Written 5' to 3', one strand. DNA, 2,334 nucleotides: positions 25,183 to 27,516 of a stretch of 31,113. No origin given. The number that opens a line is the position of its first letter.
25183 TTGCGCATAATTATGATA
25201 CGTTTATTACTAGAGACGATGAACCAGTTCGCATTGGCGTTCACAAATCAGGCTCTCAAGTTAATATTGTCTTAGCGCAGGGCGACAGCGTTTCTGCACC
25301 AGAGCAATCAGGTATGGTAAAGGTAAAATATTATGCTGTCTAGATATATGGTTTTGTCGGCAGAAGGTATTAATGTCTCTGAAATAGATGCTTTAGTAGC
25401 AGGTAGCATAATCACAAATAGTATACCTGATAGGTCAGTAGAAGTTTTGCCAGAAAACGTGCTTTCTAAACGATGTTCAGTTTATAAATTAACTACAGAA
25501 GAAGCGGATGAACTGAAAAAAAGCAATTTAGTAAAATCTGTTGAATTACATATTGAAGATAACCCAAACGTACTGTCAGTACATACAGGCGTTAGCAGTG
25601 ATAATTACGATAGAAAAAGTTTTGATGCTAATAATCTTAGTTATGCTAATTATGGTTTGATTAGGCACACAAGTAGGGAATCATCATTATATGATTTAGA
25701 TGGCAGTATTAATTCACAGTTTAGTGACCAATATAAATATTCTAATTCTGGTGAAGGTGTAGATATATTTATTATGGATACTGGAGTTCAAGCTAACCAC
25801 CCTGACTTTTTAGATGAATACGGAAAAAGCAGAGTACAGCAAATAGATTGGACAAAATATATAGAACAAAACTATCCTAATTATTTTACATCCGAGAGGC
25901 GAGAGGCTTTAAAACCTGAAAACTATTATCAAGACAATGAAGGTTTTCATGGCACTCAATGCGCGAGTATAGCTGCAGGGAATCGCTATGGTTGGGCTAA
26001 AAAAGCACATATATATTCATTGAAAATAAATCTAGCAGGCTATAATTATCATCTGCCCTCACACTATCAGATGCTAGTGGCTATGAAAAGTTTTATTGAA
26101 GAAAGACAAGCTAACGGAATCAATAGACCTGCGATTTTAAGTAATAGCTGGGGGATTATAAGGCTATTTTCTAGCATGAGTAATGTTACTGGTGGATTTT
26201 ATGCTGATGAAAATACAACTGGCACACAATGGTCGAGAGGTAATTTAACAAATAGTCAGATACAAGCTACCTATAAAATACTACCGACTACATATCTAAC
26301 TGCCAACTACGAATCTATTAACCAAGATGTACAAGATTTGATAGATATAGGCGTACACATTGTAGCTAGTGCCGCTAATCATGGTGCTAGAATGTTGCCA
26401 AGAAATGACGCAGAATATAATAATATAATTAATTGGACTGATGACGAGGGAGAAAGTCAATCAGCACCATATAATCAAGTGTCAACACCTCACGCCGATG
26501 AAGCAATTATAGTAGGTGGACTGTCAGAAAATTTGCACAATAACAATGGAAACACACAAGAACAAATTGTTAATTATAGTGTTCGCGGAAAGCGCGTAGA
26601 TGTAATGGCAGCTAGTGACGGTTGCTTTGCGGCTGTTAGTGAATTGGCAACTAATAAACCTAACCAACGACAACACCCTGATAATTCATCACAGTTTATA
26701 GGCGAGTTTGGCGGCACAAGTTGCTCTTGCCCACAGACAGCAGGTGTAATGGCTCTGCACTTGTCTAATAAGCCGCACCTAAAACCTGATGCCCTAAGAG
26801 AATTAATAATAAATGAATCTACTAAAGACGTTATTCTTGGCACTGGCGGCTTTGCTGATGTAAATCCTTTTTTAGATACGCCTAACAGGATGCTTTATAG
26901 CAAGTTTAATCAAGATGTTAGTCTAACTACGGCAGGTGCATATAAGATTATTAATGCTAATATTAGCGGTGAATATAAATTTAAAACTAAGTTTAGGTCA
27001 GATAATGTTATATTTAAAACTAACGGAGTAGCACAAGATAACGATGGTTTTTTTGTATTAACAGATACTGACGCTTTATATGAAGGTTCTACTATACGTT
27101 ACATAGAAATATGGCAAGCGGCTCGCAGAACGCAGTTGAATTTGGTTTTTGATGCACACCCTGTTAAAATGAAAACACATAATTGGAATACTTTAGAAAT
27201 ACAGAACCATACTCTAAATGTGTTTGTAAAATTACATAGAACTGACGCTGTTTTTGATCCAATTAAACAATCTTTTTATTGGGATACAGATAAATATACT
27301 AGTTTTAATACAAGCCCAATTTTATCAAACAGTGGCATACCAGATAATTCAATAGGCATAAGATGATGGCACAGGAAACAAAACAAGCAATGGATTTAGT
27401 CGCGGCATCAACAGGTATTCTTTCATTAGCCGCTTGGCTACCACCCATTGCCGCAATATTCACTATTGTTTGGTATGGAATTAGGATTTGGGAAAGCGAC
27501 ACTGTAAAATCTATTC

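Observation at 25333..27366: Phage-encoded S8 subtilase translationally coupled to the distal tail fibre gene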

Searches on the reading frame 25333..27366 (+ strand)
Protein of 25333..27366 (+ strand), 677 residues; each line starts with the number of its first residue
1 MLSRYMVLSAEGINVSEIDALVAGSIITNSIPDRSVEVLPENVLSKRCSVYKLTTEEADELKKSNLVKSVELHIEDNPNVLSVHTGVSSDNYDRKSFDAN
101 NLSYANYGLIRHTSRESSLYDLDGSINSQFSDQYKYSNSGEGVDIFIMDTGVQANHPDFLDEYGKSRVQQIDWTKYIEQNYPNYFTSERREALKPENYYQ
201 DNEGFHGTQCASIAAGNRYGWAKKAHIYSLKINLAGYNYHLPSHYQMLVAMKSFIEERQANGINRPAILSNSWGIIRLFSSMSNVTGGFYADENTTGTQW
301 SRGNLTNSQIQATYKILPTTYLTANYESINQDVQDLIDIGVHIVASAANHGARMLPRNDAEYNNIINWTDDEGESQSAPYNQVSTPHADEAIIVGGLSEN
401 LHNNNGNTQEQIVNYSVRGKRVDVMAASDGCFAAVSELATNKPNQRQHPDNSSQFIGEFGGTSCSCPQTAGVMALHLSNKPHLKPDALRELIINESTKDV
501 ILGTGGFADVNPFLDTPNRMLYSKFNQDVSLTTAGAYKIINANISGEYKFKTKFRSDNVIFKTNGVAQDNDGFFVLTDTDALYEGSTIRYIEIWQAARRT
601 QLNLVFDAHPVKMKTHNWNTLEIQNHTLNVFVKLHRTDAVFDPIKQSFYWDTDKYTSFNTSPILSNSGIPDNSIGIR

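Call 6: search_protein_families(library=pfam, proteins=[window:25333-27366:+], max_evalue=0.01)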
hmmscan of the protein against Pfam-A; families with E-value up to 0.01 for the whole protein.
window:25333-27366:+ (677 aa): 1 family
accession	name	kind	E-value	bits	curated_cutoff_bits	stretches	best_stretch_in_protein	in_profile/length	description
PF00082.27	Peptidase_S8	-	8.1e-25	88.1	21.8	1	140-498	1-275/288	Subtilase family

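Call 7: search_protein_families(library=phrogs, proteins=[window:25333-27366:+], max_evalue=0.001)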
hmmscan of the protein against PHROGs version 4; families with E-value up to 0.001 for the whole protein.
window:25333-27366:+ (677 aa): 3 families
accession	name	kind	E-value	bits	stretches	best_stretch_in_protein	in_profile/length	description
phrog_9158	-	unknown function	5e-52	178.5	1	28-499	33-518/696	-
phrog_3677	-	other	1.3e-27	97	1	101-501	557-832/1125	protease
phrog_27200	-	unknown function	4.4e-09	35.3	1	126-274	260-411/1832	-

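Call 9: search_dna_similar(query=window:25333-27366:+, collection=phages, mode=protein, max_rows=40)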
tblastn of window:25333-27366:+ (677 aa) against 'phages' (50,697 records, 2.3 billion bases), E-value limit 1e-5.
Records with a match: 45; places in all: 45; records where one place covers at least 80% of the query: 2.
Best place of each record, by identity: <60% 45.
By first word of the organism name: Synechococcus 34; Prochlorococcus 6; Marine 3; Sinorhizobium 1; Cyanophage 1.
By host as written in the record: - 17; Synechococcus sp. 6; Synechococcus sp. WH 7803 4; Synechococcus sp. MW02 4; Synechococcus sp. WH8102 3; Synechococcus sp. WH7803 3; Prochlorococcus sp. NATL1A 2; Prochlorococcus sp. MED4 2; and 4 more.
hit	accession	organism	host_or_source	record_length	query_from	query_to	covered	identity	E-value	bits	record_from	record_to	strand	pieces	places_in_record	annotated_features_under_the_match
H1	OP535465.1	Synechococcus phage S-CREM1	Synechococcus sp. CB0101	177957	31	528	74%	28.4%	9e-30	132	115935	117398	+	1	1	peptidase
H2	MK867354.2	Synechococcus phage S-SCSM1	Synechococcus sp. WH 7803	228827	13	590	85%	24.2%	3e-17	93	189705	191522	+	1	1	baseplate wedge subunit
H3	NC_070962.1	Synechococcus phage S-SCSM1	Synechococcus sp. WH 7803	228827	13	590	85%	24.2%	3e-17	93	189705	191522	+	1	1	virion structural protein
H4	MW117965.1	Synechococcus phage S-H38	Synechococcus sp. MW02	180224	31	528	74%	26.1%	2e-23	112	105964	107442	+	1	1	subtilisin-like serine protease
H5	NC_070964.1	Synechococcus phage S-H38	Synechococcus sp. MW02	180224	31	528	74%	26.1%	2e-23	112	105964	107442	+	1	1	subtilisin-like serine protease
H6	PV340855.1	Synechococcus phage Sf-FR1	Synechococcus sp. WH8102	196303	19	509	73%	26.1%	4e-23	111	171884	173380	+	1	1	subtilisin-like serine protease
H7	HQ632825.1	Prochlorococcus phage P-SSM5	Prochlorococcus marinus NATL2A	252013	5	532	78%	24.1%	2e-21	105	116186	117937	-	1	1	hypothetical protein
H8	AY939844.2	Prochlorococcus phage P-SSM2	Prochlorococcus sp. NATL1A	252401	5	532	78%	24.1%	2e-21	105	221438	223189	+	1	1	hypothetical protein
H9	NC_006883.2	Prochlorococcus phage P-SSM2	Prochlorococcus sp. NATL1A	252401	5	532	78%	24.1%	2e-21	105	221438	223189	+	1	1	hypothetical protein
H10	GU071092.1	Prochlorococcus phage P-SSM2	-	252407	5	532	78%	24.1%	2e-21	105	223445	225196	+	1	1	conserved hypothetical protein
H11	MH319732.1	Marine virus AG-345-E02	single cell amplified by WGA-X; seawater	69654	5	532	78%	24.1%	6e-21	104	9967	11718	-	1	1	record has no annotation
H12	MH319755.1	Marine virus AG-345-L05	single cell amplified by WGA-X; seawater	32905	29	502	70%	23.9%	6e-21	104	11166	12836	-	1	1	record has no annotation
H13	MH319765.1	Marine virus AG-345-P14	single cell amplified by WGA-X; seawater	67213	47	501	67%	24.4%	4e-17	92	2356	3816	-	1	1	record has no annotation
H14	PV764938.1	Sinorhizobium phage Phosso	Sinohrizobium meliloti NRRL L-50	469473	101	497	59%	24.8%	2e-11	74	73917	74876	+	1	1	S8 family peptidase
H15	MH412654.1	Synechococcus phage S-T4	Synechococcus sp. WH 7803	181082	127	481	52%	25.0%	5e-17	92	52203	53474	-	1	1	hypothetical protein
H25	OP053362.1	Cyanophage S-TIM54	Parasynechococcus marenigrum WH 8102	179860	134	478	51%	23.9%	9e-9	65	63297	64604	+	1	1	virion structural protein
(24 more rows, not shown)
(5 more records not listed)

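Call 10: find_homologous_proteins(query=window:25333-27366:+, max_evalue=0.00001)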
Query window:25333-27366:+ (677 aa): 45 proteins with E <= 0.00001 among 8000 candidates.
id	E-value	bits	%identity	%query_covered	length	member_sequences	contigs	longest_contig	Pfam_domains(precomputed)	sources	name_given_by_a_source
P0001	0.0e+0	1527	98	100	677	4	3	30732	PF00082.28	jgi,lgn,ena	-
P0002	5.9e-215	734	50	100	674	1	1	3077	PF00082.28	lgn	-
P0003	6.2e-211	721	49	100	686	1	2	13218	PF00082.28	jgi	jgi:subtilisin family serine protease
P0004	1.9e-203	696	49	100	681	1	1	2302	PF00082.28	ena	-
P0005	3.6e-185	635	46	100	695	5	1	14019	PF00082.28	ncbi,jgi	-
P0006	6.8e-175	602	44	100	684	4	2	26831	PF00082.28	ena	-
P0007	7.2e-147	509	41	100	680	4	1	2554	PF00082.28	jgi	-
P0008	9.8e-124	432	38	100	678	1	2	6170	PF00082.28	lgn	-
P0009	8.2e-119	416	38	96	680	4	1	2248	PF00082.28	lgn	-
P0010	1.6e-115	405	37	100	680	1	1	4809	PF00082.28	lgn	-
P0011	1.2e-113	399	38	96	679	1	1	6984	PF00082.28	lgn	-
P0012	7.9e-110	387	37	96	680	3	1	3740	PF00082.28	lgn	-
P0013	1.6e-86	310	33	96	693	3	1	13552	PF00082.28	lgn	-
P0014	2.9e-83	299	33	97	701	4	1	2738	PF00082.28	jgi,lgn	jgi:subtilisin family serine protease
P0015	9.5e-81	290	32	97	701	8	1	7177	PF00082.28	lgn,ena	-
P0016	6.6e-80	288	35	80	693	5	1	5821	PF00082.28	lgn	-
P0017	7.6e-77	278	32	86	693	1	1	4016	PF00082.28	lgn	-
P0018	9.3e-77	277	34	79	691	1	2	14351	PF00082.28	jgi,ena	jgi:hypothetical protein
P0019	2.4e-76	276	33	86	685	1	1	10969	PF00082.28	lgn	-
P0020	8.0e-65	238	31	83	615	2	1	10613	PF00082.28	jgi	jgi:subtilisin family serine protease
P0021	9.1e-51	191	31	75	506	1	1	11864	PF00082.28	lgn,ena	-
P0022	3.2e-49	186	30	75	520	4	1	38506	PF00082.28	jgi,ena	jgi:subtilisin family serine protease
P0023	4.4e-49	186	31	77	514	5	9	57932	PF00082.28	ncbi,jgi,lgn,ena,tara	tara:strand:- start:237 stop:1781 length:1545 start_codon:yes stop_codon:yes gene_type:complete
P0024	8.5e-49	185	32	68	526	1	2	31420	PF00082.28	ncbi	-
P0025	3.0e-48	183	32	69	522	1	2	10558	PF00082.28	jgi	jgi:subtilisin family serine protease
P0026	1.3e-47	181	33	54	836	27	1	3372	PF00082.28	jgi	jgi:subtilisin family serine protease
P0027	1.3e-47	181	30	79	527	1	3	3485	PF00082.28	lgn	-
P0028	2.5e-47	180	29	79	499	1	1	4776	PF00082.28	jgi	jgi:hypothetical protein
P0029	1.3e-44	171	31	71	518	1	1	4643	PF00082.28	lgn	-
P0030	4.9e-44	169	30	74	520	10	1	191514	PF00082.28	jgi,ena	jgi:subtilisin family serine protease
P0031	1.9e-43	167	28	75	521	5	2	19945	PF00082.28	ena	-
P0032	2.5e-43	167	29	78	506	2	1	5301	PF00082.28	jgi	-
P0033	1.6e-41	161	30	74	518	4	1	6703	PF00082.28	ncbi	-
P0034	5.0e-39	153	28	74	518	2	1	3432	PF00082.28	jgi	jgi:subtilisin family serine protease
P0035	1.0e-38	152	28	77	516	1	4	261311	PF00082.28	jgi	jgi:subtilisin family serine protease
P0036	3.2e-37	147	31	66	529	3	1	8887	PF00082.28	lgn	-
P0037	3.9e-36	143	29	76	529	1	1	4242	PF00082.28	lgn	-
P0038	5.4e-35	139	30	69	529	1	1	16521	PF00082.28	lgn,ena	-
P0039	5.5e-33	133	29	76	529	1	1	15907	PF00082.28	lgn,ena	-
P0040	7.4e-33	132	28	79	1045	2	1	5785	PF18998.7,PF00082.28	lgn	-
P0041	9.6e-31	125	29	73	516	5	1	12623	PF00082.28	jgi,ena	jgi:hypothetical protein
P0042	2.9e-30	124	30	74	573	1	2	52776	PF00082.28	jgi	-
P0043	1.1e-29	122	28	79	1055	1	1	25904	PF00082.28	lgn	-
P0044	3.2e-28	117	27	79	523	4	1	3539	PF00082.28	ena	-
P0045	1.1e-27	115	26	79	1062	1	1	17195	PF00082.28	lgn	-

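Call 12: find_encoding_contigs(protein=P0006, flank=10000, max_places=3)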
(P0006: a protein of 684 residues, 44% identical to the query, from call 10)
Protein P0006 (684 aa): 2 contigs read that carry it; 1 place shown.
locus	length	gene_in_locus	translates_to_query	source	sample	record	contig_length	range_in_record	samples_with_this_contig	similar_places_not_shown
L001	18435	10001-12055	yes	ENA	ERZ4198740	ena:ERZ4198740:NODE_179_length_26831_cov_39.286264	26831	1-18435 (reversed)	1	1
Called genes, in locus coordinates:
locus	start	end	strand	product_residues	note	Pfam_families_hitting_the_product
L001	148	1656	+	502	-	PF06791:TMP_2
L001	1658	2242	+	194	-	-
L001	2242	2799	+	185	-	-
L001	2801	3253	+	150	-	PF00583:Acetyltransf_1, PF13508:Acetyltransf_7 (weak)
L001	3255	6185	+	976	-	-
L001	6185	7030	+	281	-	-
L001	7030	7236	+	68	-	-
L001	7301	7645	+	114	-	-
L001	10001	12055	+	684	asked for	PF00082:Peptidase_S8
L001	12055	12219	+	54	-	-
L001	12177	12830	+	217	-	-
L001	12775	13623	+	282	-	-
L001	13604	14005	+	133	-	-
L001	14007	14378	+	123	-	-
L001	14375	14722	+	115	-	PF08291:Peptidase_M15_3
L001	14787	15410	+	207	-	PF04404:ERF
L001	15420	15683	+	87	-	-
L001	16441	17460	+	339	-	PF00145:DNA_methylase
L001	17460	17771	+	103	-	PF14090:HTH_39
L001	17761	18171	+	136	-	-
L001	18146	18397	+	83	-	-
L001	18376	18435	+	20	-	?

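Call 13: find_encoding_contigs(protein=P0005, flank=10000, max_places=3)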
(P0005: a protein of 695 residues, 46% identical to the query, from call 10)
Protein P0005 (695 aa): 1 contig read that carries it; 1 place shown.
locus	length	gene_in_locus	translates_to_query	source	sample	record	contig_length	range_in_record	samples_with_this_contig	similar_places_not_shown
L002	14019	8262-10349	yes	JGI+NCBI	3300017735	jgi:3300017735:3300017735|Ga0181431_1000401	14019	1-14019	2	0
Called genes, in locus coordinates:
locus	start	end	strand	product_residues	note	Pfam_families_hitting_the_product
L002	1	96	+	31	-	?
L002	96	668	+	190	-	-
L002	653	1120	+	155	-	PF00583:Acetyltransf_1 (weak)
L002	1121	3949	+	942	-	-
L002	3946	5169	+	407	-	-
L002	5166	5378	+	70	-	-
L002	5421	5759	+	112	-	-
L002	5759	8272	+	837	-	-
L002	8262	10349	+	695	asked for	PF00082:Peptidase_S8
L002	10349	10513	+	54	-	-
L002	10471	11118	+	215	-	-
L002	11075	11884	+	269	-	-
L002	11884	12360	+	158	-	-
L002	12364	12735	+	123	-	PF11351:GTA_holin_3TM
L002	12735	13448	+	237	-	-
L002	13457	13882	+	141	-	PF08291:Peptidase_M15_3, PF05951:Peptidase_M15_2 (weak)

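Call 14: find_encoding_contigs(protein=P0018, flank=10000, max_places=3)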
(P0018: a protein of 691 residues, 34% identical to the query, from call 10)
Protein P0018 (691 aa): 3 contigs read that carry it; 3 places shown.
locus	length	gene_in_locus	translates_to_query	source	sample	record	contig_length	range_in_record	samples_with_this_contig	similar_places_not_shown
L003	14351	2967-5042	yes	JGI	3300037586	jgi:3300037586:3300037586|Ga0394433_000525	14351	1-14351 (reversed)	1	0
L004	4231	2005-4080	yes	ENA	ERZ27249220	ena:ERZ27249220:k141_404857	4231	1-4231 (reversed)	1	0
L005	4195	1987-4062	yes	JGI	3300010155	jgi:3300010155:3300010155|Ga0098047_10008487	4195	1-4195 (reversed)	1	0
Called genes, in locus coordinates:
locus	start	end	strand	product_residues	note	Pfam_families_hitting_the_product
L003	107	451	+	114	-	-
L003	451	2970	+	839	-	-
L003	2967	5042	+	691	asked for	PF00082:Peptidase_S8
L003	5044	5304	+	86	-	-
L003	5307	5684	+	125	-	-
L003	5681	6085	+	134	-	PF08291:Peptidase_M15_3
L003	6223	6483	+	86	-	-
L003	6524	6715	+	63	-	-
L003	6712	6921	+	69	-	-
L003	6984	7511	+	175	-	PF04404:ERF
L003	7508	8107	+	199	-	PF09588:YqaJ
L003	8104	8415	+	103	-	-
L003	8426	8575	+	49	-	-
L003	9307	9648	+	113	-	-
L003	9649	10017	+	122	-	-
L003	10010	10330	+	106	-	-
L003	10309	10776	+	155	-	-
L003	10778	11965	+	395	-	-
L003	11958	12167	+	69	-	-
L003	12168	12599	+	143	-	PF05766:NinG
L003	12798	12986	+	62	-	-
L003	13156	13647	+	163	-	-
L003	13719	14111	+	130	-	-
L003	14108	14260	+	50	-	-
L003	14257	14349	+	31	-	?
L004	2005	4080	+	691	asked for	PF00082:Peptidase_S8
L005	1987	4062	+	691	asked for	PF00082:Peptidase_S8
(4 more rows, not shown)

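Call 17: find_encoding_contigs(protein=P0023, flank=10000, max_places=2)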
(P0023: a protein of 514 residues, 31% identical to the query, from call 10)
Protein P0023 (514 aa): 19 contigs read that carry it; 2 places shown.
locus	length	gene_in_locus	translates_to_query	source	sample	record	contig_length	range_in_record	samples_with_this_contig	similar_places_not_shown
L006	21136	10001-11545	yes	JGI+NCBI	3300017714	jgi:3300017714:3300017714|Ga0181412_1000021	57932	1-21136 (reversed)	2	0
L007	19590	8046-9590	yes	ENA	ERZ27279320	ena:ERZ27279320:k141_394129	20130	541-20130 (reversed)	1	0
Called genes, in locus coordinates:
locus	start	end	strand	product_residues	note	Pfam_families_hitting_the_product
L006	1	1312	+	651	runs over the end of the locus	-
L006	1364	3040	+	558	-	PF07230:Portal_T4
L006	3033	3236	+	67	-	-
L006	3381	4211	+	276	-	-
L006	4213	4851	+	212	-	PF03420:Peptidase_S77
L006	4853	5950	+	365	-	-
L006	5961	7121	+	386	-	PF07068:Gp23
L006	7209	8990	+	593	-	PF26696:PTL_trimer (weak)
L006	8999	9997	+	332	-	PF26696:PTL_trimer (weak)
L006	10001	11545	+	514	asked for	PF00082:Peptidase_S8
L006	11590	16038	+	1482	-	-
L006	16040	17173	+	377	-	-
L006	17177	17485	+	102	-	-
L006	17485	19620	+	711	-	-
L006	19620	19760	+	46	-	-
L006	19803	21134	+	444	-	?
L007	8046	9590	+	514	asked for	PF00082:Peptidase_S8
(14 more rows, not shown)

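Call 18: find_encoding_contigs(protein=P0022, flank=10000, max_places=2)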
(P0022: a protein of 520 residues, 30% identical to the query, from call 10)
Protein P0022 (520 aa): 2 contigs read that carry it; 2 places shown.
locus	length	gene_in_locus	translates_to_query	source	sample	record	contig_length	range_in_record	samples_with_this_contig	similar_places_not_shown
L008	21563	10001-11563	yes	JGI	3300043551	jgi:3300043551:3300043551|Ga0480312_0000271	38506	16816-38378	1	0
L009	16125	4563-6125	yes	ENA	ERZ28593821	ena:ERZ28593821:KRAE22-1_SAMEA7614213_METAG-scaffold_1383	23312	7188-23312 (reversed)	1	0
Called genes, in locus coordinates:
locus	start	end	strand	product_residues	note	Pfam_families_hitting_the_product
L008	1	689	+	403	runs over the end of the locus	PF14236:DruA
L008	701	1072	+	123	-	-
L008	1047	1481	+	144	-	PF00692:dUTPase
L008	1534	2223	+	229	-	-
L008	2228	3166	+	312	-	PF05673:DUF815 (faint), PF05496:RuvB_N, PF13191:AAA_16 (faint), PF00004:AAA, PF00910:RNA_helicase (faint), PF13173:AAA_14 (faint), PF13401:AAA_22 (faint), PF13177:DNA_pol3_delta2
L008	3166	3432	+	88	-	-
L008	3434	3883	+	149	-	-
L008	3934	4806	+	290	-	PF12705:PDDEXK_1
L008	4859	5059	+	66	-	-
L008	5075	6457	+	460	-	PF00534:Glycos_transf_1, PF20706:GT4-conflict (weak)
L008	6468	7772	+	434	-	-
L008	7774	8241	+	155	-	-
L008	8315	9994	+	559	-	-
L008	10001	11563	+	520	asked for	PF00082:Peptidase_S8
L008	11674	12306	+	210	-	PF00535:Glycos_transf_2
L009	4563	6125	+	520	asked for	PF00082:Peptidase_S8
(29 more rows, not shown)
